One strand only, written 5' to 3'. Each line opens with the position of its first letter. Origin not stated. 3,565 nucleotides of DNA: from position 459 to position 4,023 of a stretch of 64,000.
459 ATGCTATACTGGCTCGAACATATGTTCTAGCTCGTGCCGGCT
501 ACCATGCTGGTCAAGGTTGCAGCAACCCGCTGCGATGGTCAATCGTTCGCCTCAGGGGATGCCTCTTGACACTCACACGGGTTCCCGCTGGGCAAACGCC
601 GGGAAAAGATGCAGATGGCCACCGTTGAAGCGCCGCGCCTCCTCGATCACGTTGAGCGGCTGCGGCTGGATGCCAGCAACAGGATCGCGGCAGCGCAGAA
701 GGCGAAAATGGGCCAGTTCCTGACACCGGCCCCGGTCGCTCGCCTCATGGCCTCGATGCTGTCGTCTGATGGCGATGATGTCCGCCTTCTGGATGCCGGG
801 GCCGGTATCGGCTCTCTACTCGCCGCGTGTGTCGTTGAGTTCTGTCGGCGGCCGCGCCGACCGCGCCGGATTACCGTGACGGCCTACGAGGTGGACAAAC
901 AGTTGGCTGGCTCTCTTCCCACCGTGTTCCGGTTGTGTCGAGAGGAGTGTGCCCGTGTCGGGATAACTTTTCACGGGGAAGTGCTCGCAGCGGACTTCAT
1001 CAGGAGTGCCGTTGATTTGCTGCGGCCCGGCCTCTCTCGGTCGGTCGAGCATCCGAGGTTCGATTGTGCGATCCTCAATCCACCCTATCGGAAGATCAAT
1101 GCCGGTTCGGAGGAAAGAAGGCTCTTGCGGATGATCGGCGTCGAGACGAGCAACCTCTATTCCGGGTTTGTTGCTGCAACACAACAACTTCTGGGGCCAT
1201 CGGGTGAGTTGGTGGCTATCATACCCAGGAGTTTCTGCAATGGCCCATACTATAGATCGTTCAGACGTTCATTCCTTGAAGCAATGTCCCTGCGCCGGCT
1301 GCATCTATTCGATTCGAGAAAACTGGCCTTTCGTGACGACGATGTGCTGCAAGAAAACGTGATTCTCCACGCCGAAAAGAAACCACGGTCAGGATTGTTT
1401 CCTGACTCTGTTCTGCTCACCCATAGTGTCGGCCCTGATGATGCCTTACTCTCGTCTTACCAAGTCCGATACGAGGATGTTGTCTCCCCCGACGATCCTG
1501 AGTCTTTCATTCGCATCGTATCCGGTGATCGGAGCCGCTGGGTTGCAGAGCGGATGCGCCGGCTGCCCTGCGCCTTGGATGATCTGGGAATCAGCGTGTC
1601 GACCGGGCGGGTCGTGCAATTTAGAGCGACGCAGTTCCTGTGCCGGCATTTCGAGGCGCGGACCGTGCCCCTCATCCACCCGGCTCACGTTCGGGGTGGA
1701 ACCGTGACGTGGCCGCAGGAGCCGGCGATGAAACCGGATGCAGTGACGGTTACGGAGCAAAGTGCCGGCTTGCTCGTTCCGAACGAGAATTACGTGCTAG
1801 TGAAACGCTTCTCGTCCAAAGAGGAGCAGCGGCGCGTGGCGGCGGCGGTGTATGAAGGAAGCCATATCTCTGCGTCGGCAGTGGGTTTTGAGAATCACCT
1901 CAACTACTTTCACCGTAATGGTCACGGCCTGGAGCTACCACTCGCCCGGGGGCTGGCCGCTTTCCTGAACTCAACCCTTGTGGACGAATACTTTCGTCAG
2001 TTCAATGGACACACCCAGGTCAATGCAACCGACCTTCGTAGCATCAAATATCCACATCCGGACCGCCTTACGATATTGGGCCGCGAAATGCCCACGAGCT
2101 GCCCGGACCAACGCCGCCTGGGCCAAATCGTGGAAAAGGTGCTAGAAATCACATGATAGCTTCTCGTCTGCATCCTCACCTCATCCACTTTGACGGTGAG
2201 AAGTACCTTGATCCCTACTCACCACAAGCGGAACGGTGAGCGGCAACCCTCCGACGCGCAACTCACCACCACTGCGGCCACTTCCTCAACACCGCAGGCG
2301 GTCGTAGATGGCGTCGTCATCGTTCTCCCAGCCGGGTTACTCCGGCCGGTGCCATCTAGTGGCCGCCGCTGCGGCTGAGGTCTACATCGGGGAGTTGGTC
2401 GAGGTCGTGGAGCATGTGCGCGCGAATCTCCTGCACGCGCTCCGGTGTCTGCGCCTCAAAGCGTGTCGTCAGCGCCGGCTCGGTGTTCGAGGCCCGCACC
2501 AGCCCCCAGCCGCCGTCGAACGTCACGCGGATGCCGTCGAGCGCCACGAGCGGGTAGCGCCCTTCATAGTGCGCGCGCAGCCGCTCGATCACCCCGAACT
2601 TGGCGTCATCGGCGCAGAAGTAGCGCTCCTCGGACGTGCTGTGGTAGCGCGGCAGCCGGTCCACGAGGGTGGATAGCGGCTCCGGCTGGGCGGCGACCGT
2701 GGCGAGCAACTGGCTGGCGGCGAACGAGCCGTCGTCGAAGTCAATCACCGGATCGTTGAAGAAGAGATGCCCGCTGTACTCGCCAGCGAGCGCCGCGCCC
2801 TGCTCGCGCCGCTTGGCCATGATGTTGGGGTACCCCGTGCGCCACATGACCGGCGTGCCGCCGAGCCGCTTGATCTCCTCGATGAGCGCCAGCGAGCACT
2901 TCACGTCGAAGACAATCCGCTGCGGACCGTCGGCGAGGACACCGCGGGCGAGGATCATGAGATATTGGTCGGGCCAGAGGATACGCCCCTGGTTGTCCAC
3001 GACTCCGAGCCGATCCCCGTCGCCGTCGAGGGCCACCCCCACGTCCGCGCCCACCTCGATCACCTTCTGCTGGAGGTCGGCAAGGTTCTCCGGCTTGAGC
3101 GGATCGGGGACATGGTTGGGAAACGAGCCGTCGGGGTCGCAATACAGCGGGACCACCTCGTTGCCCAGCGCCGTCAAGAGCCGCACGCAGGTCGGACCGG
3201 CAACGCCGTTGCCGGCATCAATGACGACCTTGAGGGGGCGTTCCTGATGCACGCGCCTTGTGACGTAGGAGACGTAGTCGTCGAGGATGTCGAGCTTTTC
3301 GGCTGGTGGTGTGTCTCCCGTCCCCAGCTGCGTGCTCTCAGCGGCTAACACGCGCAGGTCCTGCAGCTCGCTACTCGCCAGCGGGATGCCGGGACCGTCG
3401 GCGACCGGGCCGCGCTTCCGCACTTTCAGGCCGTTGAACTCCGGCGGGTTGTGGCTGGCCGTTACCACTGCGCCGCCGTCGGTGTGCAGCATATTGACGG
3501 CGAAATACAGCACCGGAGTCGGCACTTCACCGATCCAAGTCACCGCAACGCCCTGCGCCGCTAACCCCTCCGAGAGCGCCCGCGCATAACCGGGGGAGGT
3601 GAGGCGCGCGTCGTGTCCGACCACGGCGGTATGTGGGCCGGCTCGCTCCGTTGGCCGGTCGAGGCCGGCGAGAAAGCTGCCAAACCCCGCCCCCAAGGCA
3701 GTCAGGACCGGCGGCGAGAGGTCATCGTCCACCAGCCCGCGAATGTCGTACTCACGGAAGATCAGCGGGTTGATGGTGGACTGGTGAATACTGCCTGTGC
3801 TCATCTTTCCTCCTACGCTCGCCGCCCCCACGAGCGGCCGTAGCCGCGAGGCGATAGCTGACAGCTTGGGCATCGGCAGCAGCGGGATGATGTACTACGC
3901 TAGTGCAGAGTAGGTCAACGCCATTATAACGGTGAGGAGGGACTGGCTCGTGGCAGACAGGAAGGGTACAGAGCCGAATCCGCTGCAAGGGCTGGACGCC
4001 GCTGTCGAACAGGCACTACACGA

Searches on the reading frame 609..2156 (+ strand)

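Call 21: search_protein_families(library=pfam, proteins=[window:609-2156:+], max_evalue=0.001)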
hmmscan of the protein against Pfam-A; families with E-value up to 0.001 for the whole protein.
window:609-2156:+ (515 aa): 2 families
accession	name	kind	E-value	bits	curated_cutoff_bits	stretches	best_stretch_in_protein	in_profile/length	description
PF07669.17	Eco57I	-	5.9e-10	39.9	25.3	1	147-237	71-168/171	Eco57I restriction-modification methylase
PF02384.22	N6_Mtase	-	2.7e-06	27.4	20.4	1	26-168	17-145/311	N-6 DNA Methylase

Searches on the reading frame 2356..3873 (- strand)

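Call 21: search_protein_families(library=pfam, proteins=[window:2356-3873:-], max_evalue=0.001)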
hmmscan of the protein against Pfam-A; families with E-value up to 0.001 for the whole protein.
window:2356-3873:- (505 aa): 4 families
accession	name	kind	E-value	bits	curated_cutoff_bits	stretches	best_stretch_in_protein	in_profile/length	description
PF02879.22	PGM_PMM_II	-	1.2e-28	100.1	29.3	1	199-296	2-103/103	Phosphoglucomutase/phosphomannomutase, alpha/beta/alpha domain II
PF02878.22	PGM_PMM_I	-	6.6e-28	97.6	22.5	1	38-154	3-114/138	Phosphoglucomutase/phosphomannomutase, alpha/beta/alpha domain I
PF02880.22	PGM_PMM_III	-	5.7e-20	72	20.7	1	301-409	2-114/115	Phosphoglucomutase/phosphomannomutase, alpha/beta/alpha domain III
PF00408.26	PGM_PMM_IV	-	7.9e-11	42.3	23.1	1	438-487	21-65/68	Phosphoglucomutase/phosphomannomutase, C-terminal domain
